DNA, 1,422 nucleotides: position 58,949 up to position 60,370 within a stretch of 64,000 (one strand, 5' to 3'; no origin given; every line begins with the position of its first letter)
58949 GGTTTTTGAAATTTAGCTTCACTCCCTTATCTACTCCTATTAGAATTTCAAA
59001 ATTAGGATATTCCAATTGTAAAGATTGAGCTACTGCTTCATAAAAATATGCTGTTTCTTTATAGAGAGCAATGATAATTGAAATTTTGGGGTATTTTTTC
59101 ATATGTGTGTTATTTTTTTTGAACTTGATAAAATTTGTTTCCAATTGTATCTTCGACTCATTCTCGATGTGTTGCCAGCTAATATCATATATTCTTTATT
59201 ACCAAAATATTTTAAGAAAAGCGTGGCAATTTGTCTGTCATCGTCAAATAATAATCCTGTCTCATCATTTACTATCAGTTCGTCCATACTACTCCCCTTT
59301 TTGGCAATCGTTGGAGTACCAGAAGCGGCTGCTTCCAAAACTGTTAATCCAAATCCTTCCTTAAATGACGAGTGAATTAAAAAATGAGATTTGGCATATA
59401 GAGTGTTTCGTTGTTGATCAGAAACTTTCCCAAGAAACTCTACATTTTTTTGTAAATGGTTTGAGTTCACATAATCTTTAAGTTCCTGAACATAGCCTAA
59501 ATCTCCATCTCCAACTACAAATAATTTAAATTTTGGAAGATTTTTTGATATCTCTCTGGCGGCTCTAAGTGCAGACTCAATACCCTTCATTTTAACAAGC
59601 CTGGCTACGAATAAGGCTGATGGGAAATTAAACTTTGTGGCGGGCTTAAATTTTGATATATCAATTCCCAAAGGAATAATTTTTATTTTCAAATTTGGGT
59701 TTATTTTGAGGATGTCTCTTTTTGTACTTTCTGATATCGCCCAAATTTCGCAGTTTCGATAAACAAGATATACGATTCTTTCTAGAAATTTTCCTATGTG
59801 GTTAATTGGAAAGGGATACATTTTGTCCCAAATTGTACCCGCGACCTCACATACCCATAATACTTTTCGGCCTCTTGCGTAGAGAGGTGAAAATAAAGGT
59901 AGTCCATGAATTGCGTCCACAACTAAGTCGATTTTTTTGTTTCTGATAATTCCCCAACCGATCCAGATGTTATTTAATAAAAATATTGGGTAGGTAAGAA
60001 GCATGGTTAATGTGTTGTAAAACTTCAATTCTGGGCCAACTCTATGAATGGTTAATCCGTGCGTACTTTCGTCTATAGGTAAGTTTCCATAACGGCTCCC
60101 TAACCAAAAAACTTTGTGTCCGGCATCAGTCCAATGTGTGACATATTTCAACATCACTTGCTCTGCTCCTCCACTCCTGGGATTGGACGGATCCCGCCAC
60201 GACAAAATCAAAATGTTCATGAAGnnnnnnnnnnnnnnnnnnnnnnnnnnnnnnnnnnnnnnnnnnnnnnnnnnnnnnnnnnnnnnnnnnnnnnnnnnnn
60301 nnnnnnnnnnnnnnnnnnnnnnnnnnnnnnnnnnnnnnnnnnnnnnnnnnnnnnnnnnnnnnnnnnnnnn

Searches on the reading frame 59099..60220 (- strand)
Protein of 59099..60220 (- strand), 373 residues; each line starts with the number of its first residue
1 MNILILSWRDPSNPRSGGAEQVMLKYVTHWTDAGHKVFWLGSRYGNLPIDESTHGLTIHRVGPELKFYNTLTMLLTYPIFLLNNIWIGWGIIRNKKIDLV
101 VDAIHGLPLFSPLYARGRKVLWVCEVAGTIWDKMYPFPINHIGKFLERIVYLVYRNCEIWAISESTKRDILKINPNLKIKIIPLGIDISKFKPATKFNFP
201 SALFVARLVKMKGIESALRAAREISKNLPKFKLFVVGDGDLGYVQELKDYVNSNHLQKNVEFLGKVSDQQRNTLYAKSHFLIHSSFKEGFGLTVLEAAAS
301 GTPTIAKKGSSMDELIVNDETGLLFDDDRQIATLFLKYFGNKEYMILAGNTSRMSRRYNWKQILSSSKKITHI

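Call 102: search_protein_families(library=ncbifam, proteins=[window:59099-60220:-], max_evalue=1e-8)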
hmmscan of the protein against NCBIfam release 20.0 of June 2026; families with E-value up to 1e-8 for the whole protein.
window:59099-60220:- (373 aa): 21 families
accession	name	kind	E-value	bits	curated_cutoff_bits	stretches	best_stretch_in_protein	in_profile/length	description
NF041876.1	EPS_EpsE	equivalog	2.6e-25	89.5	400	1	176-354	185-374/389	exopolysaccharide biosynthesis GT4 family glycosyltransferase EpsE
NF046085.1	XrtY_assoc_Gly1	equivalog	1.4e-19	70.3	400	1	153-338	158-346/387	XrtY-associated glycosyltransferase XYAG1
NF038011.1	PelF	equivalog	1e-18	67.7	100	1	144-317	245-423/489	GT4 family glycosyltransferase PelF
NF041010.1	glycosy_Agl16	equivalog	3e-18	65.8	575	1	142-367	119-344/352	glycosylation protein Agl16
TIGR03088.1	stp2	hypoth_equivalog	1.5e-16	60.4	409.05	1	170-360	154-359/374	TIGR03088 family PEP-CTERM/XrtA system glycosyltransferase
TIGR03999.1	thiol_BshA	equivalog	2.1e-16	59.9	273.7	1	149-342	138-339/375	N-acetyl-alpha-D-glucosaminyl L-malate synthase BshA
TIGR02149.1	glgA_Coryne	subfamily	6.3e-16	58.5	302.4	1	158-336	147-342/391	glycogen synthase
NF047880.1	glyco_SdgA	exception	1.3e-15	57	800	1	165-364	278-480/488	serine-aspartate repeat adhesin O-glycosyltransferase SdgA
NF038255.1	exopoly_VpsD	equivalog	2e-15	56.6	300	1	206-366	210-371/381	VpsD family glycosyltransferase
NF038229.1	Glyco4_Geo_Pelo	equivalog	3.6e-15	55.8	400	1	170-336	124-296/338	GPMC system family 4 glycosyltransferase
TIGR04047.1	MSMEG_0565_glyc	hypoth_equivalog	2e-14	53.5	259.85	1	212-363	206-363/373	MSMEG_0565 family glycosyltransferase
TIGR04157.1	glyco_rSAM_CFB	subfamily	4.4e-14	52.3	400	1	203-323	231-346/406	TIGR04157 family glycosyltransferase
NF053787.1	GlcN_PG_synth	equivalog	8.5e-14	51.2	480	1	147-366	134-351/361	N-acetylglucosaminyl phosphatidylglycerol synthase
TIGR03449.1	mycothiol_MshA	equivalog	1e-13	51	462.5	1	178-343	189-371/406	D-inositol-3-phosphate glycosyltransferase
NF049988.1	MGlcDAGSynMgs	equivalog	1.3e-13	51.1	400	1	202-344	216-356/398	alpha-monoglucosyldiacylglycerol synthase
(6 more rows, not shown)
